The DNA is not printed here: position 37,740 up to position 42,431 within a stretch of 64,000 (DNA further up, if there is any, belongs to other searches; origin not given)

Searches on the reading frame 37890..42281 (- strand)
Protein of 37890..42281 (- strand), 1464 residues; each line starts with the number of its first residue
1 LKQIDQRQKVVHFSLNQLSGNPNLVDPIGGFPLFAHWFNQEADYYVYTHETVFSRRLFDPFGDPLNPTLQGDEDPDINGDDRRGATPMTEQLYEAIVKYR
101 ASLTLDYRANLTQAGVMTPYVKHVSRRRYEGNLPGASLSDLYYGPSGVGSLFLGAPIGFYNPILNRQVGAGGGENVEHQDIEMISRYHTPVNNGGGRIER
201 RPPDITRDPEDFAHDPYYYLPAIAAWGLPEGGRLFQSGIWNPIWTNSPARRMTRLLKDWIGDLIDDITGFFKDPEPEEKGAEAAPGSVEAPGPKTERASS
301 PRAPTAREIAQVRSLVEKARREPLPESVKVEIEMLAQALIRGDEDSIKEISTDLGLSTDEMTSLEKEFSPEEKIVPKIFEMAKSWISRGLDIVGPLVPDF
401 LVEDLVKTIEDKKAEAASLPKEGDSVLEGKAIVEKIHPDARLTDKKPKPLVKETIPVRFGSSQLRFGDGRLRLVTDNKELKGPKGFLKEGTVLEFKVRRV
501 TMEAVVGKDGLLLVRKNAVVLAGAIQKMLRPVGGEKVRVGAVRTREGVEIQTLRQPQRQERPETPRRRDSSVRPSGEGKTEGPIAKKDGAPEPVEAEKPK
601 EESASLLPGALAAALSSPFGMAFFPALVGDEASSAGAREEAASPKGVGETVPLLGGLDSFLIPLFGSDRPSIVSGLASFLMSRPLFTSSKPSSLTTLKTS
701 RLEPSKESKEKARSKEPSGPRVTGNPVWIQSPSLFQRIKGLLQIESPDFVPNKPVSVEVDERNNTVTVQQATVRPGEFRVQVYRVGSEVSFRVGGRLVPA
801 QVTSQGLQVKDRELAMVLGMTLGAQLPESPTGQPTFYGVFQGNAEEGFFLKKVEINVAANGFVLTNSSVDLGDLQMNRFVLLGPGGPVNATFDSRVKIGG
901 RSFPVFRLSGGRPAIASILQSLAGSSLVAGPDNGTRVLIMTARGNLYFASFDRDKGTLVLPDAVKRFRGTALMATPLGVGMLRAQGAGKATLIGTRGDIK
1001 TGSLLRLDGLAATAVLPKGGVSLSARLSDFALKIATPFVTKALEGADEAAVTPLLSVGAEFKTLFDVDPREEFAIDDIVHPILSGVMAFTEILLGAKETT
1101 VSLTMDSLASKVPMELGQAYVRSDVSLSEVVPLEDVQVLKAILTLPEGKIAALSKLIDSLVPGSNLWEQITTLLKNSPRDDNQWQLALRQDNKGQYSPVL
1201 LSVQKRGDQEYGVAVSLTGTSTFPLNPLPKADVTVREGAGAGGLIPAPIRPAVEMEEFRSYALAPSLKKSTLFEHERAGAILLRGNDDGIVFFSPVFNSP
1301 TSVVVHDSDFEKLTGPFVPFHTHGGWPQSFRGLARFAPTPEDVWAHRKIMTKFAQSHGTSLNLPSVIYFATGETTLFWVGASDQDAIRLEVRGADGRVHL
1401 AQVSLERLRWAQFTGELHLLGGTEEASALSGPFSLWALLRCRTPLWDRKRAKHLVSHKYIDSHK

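Call 14: find_homologous_proteins(query=window:37890-42182:-, max_evalue=0.001)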
Query seq(1431 aa): 8000 candidates shared short words with the query, none scored E <= 0.001.

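Call 24: find_related_loci(query=window:37890-42281:-, collection=genome_contigs, flank=10000)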
Query window:37890-42281:- (1464 aa) in genome_contigs; peptide patterns used: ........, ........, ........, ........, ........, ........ (x = any residue, [..] = any of these).
413 stretches matched a pattern, but none encodes a relative of the query by tblastn (E <= 1e-3).

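Call 26: find_related_loci(query=window:37890-42281:-, collection=metagenome_contigs, flank=10000)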
Query window:37890-42281:- (1464 aa) in metagenome_contigs; peptide patterns used: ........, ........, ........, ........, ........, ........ (x = any residue, [..] = any of these).
600 stretches matched a pattern, but none encodes a relative of the query by tblastn (E <= 1e-3).

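Call 33: search_solved_structures(query=window:37890-42281:-, max_evalue=10)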
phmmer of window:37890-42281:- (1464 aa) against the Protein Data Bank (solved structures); distinct sequences matched with E-value up to 10: 13.
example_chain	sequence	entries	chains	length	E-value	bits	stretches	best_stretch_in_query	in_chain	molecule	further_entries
5lp9_A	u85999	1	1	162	0.0041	18.1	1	954-1039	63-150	Major type 1 subunit fimbrin (Pilin)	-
4dwh_B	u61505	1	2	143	0.042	14.7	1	954-1040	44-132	Type-1 fimbrial protein, A chain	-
3sqb_B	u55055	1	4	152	0.049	14.5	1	954-1040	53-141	Type-1 fimbrial protein, A chain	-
6swh_C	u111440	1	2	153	0.05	14.4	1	954-1040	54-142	Type-1 fimbrial protein, A chain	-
6r7e_A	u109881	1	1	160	0.051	14.4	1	954-1040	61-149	FimA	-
6s09_F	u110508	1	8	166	0.055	14.3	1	954-1040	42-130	FimA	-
2m5g_A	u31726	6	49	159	0.055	14.3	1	954-1040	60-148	Type-1 fimbrial protein, A chain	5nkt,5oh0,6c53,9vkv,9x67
2n7h_A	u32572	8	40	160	0.056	14.3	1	954-1040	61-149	FimA | Type-1 fimbrial protein, A chain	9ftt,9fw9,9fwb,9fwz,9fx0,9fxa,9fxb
6r74_A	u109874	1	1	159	0.056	14.3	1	954-1040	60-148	Type-1 fimbrial protein, A chain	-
2jty_A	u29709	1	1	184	0.07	14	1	954-1040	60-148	Type-1 fimbrial protein, A chain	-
6y7s_A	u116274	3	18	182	0.073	13.9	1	954-1040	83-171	Type-1 fimbrial protein, A chain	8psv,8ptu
9iug_A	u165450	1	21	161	0.22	12.3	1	954-1040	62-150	FimA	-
7rmx_A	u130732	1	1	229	0.48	11.2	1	309-388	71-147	Tunable symmetric protein, D_3_212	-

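Call 46: search_protein_representatives(protein=window:37890-41489:-)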
Query: 1200 residues. Proteins with E-value up to 0.001 (for the whole library): 22; up to 1e-10: 19; up to 1e-30: 2. The best 22 are listed.
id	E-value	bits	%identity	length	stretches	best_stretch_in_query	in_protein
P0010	6.8e-31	123.5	44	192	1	1012-1188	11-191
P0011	7.8e-31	123.3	50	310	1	1010-1156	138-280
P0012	2.9e-30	121.4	50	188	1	1034-1155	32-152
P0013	5.8e-30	120.4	43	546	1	962-1157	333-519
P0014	4.5e-29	117.5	40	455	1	1002-1185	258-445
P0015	8.2e-29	116.6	43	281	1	997-1187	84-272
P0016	1.9e-28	115.4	48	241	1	1034-1155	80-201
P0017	1.5e-27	112.5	33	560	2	1027-1186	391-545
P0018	3.8e-27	111.1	41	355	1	1011-1185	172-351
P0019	1.0e-24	103.0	40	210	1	1026-1188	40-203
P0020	1.2e-22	96.2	42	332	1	1030-1189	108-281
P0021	1.6e-22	95.8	43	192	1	1030-1155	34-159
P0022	1.0e-21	93.1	42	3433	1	1027-1190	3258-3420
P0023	1.2e-21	92.9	40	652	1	1027-1186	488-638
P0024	2.4e-20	88.6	41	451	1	1029-1185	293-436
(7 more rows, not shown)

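Call 60: find_encoding_contigs(protein=P0022, flank=10000, max_places=4)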
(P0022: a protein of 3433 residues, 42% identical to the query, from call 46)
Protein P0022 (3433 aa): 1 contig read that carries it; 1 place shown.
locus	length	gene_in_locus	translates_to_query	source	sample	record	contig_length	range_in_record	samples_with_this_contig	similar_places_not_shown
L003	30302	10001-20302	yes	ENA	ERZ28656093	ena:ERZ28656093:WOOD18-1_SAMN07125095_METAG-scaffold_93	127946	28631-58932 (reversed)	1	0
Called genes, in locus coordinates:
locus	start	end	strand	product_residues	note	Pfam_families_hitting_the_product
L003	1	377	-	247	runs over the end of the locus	-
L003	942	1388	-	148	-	-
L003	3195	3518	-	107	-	-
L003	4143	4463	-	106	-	-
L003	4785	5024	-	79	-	-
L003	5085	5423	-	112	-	-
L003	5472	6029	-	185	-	-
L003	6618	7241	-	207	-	-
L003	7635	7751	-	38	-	-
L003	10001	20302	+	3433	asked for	-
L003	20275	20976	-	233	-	PF00072:Response_reg, PF00486:Trans_reg_C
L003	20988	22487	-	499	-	PF17203:sCache_3_2, PF00672:HAMP, PF00512:HisKA, PF02518:HATPase_c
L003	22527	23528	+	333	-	PF00072:Response_reg, PF00990:GGDEF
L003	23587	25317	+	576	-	PF05157:MshEN, PF00437:T2SSE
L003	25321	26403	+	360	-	PF01590:GAF, PF13185:GAF_2, PF13492:GAF_3, PF13487:HD_5, PF01966:HD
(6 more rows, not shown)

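Call 61: find_encoding_contigs(protein=P0018, flank=10000, max_places=4)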
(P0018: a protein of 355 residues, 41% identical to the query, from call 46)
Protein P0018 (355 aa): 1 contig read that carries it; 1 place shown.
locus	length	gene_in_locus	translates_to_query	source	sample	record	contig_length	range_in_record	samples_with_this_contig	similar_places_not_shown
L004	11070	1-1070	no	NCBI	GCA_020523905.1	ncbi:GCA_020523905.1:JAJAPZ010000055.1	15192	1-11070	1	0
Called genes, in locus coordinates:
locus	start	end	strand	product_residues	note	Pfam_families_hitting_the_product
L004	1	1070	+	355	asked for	?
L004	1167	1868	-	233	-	PF00072:Response_reg, PF00486:Trans_reg_C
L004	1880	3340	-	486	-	PF17203:sCache_3_2 (weak), PF00672:HAMP, PF00512:HisKA, PF02518:HATPase_c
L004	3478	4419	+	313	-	PF00072:Response_reg, PF00990:GGDEF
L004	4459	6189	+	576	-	PF05157:MshEN, PF00437:T2SSE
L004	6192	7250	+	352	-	PF01590:GAF, PF13185:GAF_2, PF13492:GAF_3, PF13487:HD_5, PF01966:HD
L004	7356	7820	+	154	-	-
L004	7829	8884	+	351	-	PF01590:GAF, PF13185:GAF_2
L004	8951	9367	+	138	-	PF11141:DUF2914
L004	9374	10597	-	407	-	PF02254:TrkA_N (faint), PF03486:HI0933_like (faint), PF07992:Pyr_redox_2, PF13434:Lys_Orn_oxgnase (faint), PF13738:Pyr_redox_3, PF00070:Pyr_redox, PF02852:Pyr_redox_dim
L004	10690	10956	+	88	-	-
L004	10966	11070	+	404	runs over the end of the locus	PF00764:Arginosuc_synth, PF20979:Arginosuc_syn_C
